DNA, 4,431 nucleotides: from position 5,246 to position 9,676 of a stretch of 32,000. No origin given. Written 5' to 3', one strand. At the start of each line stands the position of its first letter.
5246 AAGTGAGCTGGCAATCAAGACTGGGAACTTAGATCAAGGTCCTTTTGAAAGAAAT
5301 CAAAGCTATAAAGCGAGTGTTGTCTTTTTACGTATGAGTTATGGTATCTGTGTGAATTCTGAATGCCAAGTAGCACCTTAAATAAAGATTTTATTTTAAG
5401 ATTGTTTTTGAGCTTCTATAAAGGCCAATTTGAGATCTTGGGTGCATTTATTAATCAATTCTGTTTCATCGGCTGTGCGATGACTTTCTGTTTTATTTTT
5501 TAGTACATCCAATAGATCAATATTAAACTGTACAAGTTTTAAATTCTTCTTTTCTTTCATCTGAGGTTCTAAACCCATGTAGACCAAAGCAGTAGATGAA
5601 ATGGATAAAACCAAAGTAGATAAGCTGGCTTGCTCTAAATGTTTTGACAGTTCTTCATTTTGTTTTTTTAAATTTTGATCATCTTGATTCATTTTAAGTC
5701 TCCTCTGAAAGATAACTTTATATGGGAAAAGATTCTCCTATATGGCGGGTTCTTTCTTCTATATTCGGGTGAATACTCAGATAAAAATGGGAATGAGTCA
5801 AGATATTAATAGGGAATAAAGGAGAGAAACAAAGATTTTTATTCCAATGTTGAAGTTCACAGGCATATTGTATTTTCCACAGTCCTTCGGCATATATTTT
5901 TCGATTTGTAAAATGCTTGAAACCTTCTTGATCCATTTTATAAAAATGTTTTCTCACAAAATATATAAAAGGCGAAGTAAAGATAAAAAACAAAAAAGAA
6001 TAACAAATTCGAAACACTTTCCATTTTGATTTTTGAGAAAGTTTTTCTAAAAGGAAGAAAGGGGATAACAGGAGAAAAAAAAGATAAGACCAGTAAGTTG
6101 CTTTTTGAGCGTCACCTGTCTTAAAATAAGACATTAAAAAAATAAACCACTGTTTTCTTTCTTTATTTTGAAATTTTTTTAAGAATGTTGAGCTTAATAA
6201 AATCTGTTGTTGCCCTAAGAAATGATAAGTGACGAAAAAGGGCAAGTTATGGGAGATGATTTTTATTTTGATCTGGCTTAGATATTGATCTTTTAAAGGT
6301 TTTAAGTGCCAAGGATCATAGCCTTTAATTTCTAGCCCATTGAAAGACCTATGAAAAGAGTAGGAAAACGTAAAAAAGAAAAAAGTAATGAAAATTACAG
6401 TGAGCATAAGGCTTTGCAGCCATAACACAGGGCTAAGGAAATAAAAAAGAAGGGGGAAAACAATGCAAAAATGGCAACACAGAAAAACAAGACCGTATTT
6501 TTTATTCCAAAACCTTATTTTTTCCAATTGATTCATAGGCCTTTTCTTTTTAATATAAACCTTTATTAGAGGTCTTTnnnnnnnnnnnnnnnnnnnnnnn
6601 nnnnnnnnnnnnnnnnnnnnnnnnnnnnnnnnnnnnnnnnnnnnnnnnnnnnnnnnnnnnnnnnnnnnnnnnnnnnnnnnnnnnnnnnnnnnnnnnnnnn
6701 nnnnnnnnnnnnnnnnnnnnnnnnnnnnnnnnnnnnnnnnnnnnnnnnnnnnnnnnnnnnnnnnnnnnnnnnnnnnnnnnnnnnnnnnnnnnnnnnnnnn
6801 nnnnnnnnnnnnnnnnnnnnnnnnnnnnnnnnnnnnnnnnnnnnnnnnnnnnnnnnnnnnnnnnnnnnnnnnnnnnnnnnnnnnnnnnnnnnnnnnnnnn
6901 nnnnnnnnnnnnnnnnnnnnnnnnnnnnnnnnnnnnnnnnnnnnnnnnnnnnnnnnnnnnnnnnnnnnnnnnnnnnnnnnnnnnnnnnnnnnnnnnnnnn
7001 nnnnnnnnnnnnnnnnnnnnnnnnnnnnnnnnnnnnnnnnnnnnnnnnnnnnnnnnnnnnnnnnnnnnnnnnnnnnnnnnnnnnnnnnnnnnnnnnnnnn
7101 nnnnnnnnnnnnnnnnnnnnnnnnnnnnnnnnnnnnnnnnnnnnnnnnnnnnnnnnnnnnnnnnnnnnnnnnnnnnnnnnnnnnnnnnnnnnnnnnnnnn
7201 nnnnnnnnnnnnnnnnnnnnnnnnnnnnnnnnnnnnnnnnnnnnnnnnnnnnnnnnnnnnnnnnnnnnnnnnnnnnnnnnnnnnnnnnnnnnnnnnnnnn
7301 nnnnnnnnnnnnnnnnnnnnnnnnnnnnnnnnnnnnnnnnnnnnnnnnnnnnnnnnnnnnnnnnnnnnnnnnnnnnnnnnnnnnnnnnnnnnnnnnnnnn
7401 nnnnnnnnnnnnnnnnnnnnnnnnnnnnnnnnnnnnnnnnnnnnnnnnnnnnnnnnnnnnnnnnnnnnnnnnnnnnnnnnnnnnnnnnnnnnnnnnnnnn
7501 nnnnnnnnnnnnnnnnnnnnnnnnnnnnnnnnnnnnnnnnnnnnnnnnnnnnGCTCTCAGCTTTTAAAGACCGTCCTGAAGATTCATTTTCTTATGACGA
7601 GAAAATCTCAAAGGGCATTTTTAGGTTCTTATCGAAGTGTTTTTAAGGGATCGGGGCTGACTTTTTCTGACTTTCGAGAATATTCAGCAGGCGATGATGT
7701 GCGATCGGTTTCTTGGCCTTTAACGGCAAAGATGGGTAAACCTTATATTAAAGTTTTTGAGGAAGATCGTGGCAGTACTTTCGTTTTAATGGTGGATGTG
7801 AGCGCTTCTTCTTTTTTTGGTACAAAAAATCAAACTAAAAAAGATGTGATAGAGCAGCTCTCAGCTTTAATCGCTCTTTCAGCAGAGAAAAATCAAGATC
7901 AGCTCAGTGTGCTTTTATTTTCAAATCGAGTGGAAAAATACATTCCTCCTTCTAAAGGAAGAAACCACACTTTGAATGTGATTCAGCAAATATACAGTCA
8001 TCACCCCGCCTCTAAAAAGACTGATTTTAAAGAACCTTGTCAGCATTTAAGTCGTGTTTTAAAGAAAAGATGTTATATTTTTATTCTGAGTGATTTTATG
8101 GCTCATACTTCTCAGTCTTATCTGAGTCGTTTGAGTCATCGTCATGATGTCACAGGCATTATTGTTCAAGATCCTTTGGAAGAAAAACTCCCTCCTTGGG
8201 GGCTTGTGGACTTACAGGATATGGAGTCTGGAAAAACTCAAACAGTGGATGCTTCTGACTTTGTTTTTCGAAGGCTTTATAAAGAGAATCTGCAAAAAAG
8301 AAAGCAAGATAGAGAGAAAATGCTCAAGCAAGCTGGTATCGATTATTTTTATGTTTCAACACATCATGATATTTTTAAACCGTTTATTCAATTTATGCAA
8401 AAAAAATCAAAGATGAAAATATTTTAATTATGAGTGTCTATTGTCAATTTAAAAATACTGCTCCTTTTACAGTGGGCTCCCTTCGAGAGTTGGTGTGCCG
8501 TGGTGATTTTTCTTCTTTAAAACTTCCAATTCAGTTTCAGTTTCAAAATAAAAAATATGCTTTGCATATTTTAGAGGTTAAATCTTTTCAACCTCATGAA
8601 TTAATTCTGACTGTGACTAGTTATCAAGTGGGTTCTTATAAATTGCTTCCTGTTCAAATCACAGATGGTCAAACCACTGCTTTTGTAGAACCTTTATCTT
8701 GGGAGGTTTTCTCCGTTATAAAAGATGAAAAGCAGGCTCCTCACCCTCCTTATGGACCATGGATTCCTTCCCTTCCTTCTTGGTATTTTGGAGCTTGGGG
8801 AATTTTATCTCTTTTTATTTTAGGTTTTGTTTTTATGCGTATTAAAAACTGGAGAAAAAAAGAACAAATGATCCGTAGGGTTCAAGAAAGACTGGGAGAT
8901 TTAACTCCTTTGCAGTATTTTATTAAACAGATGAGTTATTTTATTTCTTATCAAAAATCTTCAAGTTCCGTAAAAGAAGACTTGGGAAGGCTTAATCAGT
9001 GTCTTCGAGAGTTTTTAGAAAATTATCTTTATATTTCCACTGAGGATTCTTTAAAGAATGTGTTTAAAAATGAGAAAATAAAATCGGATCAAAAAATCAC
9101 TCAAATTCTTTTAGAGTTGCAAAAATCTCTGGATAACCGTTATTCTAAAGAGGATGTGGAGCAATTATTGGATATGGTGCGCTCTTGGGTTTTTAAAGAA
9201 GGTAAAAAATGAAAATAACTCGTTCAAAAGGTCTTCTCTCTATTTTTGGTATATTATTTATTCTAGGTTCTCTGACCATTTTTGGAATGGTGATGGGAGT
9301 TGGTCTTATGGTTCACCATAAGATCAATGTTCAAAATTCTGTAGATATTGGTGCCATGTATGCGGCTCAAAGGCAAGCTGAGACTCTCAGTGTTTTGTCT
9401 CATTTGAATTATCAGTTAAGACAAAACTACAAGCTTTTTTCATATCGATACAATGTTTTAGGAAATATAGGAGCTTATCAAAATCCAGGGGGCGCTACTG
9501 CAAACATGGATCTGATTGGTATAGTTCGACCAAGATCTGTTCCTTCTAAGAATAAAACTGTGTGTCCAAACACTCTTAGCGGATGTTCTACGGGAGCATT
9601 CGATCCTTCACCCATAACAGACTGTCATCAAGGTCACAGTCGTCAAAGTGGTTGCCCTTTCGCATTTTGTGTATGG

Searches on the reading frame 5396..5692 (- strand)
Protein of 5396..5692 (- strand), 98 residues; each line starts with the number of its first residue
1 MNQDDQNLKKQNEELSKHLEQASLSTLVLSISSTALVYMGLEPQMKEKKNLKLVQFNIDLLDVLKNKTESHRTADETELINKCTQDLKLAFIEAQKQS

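Call 43: search_protein_families(library=pfam, proteins=[window:5396-5692:-], max_evalue=0.1)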
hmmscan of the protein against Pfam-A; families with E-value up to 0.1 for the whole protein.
window:5396-5692:- (98 aa): 1 family
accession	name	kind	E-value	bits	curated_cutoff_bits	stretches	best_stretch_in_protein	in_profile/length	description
PF08899.16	DUF1844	-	3.3e-14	53.2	27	1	22-93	2-76/76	Domain of unknown function (DUF1844)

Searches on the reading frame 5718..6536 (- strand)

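Call 43: search_protein_families(library=pfam, proteins=[window:5718-6536:-], max_evalue=0.1)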
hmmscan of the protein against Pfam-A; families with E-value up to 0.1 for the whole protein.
window:5718-6536:- (272 aa): 1 family
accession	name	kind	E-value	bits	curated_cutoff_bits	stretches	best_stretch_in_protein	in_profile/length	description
PF05569.17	Peptidase_M56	-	0.015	14.9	31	1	37-144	104-210/296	BlaR1 peptidase M56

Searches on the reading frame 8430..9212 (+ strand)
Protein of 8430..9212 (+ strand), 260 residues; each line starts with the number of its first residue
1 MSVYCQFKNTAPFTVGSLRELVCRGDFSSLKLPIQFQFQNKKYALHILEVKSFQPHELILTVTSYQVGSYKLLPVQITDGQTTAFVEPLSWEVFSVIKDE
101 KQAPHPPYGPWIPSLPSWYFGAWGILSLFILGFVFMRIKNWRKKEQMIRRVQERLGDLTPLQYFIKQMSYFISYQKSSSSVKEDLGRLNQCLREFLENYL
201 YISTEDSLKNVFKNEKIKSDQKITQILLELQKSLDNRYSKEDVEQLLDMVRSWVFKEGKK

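Call 3: search_protein_families(library=pfam, proteins=[window:8430-9212:+], max_evalue=0.01)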
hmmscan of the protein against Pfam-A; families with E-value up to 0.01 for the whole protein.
window:8430-9212:+ (260 aa): 2 families
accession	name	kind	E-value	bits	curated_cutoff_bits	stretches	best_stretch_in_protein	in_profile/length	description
PF14316.11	DUF4381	-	0.00023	21.9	27.2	1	106-199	11-83/145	Domain of unknown function (DUF4381)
PF24929.1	GlfB_C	-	0.0081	16.1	27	0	177-250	17-88/227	GlfB-like, C-terminal domain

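Call 4: search_protein_families(library=ncbifam, proteins=[window:8430-9212:+], max_evalue=0.01)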
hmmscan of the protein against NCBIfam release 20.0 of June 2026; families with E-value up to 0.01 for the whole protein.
window:8430-9212:+ (260 aa): 0 families

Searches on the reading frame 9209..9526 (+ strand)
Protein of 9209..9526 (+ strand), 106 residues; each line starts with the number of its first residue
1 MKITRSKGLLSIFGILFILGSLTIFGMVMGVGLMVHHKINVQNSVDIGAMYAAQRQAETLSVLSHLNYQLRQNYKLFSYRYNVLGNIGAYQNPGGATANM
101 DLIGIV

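Call 16: search_protein_families(library=pfam, proteins=[window:9209-9526:+], max_evalue=10)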
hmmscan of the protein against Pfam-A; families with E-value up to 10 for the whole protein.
seq(106 aa): 1 family
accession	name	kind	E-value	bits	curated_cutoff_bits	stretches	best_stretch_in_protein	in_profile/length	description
PF13400.11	Tad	-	0.015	16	22.3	1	12-54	5-46/47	Putative Flp pilus-assembly TadE/G-like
